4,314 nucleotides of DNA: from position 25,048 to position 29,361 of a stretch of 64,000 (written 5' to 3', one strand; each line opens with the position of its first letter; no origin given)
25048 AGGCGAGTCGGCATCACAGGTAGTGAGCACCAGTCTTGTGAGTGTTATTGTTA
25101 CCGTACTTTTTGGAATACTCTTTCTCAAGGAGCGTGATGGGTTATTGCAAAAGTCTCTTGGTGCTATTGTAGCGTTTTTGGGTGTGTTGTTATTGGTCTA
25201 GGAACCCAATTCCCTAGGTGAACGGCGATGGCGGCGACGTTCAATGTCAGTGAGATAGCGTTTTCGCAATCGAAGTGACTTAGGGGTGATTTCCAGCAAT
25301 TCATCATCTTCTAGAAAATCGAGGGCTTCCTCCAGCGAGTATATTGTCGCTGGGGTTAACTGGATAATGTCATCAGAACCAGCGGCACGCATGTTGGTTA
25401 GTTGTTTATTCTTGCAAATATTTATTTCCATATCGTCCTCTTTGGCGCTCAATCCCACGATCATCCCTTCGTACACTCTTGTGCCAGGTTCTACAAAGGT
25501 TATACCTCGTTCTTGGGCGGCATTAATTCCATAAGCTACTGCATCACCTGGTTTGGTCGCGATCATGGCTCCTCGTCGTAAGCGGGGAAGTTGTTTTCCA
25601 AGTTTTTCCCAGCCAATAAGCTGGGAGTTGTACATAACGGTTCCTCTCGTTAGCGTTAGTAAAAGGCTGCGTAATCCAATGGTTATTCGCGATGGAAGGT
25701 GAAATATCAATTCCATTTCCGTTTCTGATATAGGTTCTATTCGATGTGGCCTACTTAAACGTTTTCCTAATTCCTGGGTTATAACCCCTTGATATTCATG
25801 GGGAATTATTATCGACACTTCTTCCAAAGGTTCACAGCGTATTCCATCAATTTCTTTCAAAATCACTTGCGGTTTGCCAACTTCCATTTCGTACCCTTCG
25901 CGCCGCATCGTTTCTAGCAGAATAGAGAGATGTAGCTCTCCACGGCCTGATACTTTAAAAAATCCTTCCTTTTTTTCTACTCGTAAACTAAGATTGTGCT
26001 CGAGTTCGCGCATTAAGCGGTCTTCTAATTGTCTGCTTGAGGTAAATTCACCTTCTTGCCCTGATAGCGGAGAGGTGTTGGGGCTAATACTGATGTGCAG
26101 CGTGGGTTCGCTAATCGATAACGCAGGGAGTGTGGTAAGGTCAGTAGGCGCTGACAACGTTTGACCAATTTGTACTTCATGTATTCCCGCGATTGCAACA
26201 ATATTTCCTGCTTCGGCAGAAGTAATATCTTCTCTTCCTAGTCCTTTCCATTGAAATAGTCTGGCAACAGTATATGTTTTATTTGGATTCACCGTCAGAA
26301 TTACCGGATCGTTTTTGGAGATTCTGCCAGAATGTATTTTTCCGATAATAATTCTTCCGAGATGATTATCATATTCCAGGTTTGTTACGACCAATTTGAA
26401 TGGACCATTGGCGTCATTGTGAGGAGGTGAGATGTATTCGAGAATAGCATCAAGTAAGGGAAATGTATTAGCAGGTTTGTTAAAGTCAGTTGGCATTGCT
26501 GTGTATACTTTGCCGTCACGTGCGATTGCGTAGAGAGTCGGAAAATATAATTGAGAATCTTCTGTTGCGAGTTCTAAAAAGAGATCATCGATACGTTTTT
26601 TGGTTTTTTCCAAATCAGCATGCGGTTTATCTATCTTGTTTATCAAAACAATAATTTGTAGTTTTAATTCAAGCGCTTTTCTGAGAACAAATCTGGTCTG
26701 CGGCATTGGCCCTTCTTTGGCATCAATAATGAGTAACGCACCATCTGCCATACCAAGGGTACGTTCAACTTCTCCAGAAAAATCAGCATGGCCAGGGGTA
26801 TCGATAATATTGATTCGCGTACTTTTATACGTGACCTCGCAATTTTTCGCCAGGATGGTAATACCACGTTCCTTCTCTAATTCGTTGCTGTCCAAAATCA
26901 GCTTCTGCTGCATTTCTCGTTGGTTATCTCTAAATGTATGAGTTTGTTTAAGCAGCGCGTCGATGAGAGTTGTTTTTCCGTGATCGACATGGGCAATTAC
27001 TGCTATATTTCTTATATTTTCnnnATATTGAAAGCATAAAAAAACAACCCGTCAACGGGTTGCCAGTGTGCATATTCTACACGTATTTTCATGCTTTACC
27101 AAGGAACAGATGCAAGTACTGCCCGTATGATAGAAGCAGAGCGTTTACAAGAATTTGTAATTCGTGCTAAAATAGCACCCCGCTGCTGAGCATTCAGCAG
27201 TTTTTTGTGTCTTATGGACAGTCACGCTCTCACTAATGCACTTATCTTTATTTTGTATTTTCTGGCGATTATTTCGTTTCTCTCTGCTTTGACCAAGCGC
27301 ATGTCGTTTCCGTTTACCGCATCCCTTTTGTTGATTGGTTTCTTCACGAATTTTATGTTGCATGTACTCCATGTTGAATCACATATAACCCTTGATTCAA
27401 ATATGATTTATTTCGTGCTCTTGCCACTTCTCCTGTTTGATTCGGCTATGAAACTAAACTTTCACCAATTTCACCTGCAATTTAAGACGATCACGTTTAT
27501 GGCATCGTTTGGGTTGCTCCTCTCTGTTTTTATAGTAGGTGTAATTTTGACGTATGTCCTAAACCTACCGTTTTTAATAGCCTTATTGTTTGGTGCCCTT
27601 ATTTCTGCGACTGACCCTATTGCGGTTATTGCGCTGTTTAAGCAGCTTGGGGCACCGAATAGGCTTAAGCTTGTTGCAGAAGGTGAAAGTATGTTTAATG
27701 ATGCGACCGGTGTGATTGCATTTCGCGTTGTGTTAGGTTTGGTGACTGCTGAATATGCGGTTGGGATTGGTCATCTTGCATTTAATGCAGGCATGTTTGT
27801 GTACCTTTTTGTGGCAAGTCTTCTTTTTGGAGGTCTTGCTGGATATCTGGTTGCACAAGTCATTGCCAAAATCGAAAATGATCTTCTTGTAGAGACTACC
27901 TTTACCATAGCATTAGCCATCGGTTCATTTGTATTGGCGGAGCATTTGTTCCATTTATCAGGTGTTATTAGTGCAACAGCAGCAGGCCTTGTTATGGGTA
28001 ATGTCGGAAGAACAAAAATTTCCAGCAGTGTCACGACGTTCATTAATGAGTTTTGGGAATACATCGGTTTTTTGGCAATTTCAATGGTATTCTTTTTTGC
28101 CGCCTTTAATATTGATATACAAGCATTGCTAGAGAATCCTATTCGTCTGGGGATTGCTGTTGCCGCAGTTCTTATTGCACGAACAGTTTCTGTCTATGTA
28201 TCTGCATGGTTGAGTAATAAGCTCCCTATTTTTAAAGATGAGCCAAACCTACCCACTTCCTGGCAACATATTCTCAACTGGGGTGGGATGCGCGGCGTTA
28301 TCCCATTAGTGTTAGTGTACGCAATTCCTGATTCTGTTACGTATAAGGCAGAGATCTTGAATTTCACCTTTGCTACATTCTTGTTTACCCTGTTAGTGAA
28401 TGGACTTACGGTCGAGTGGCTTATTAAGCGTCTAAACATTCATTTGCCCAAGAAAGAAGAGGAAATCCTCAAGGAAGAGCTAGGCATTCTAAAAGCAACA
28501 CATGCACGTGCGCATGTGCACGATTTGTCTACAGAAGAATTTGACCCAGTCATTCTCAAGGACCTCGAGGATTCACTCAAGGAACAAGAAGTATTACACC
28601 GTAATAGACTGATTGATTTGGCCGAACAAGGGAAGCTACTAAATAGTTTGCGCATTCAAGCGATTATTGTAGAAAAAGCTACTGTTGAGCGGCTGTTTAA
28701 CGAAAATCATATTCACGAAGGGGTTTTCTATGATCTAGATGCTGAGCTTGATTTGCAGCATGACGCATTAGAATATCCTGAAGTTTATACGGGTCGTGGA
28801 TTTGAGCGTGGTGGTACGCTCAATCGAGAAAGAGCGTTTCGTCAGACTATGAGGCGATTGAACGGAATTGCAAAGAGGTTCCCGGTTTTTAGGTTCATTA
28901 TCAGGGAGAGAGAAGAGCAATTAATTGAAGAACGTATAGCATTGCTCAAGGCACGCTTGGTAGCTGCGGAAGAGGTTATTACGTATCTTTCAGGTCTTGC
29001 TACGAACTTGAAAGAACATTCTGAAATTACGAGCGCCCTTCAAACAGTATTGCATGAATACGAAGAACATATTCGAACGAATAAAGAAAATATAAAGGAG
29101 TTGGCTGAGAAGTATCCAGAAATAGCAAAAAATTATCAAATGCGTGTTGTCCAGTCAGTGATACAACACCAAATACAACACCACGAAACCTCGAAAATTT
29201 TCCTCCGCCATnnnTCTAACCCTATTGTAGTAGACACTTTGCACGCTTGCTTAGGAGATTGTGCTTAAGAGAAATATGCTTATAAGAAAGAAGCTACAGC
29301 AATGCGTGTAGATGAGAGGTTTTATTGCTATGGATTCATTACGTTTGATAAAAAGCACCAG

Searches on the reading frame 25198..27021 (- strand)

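Call 94: search_protein_families(library=pfam, proteins=[window:25198-27021:-], max_evalue=0.001)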
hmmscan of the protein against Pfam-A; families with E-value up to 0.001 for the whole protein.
window:25198-27021:- (607 aa): 7 families
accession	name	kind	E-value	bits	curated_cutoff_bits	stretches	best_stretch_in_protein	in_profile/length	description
PF00009.33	GTP_EFTU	-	2.7e-58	197.1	26.5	1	1-198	1-187/188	Elongation factor Tu GTP binding domain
PF21018.2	BipA_C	-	8.6e-43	145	23.8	1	483-591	1-109/110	TypA/BipA C-terminal domain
PF00679.30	EFG_C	-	8.9e-13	48.5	27.9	1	396-477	3-84/89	Elongation factor G C-terminus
PF22042.2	EF-G_D2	-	6.1e-10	39.5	27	1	207-290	1-82/84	Elongation factor G domain 2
PF03144.31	GTP_EFTU_D2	-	6.8e-10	39.7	30.3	1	222-289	1-72/73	Elongation factor Tu domain 2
PF01926.29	MMR_HSR1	-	3.4e-06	27.6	21.9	1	6-129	2-113/113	50S ribosome-binding GTPase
PF14492.12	EFG_III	-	0.00022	21.7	27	1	304-382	2-74/75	Elongation Factor G, domain III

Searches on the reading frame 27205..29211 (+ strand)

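Call 94: search_protein_families(library=pfam, proteins=[window:27205-29211:+], max_evalue=0.001)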
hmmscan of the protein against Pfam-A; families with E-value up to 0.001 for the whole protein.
window:27205-29211:+ (669 aa): 1 family
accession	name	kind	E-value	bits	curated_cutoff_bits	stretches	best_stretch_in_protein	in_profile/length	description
PF00999.27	Na_H_Exchanger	-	9.3e-57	193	26.2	1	23-408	3-374/375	Sodium/hydrogen exchanger, transmembrane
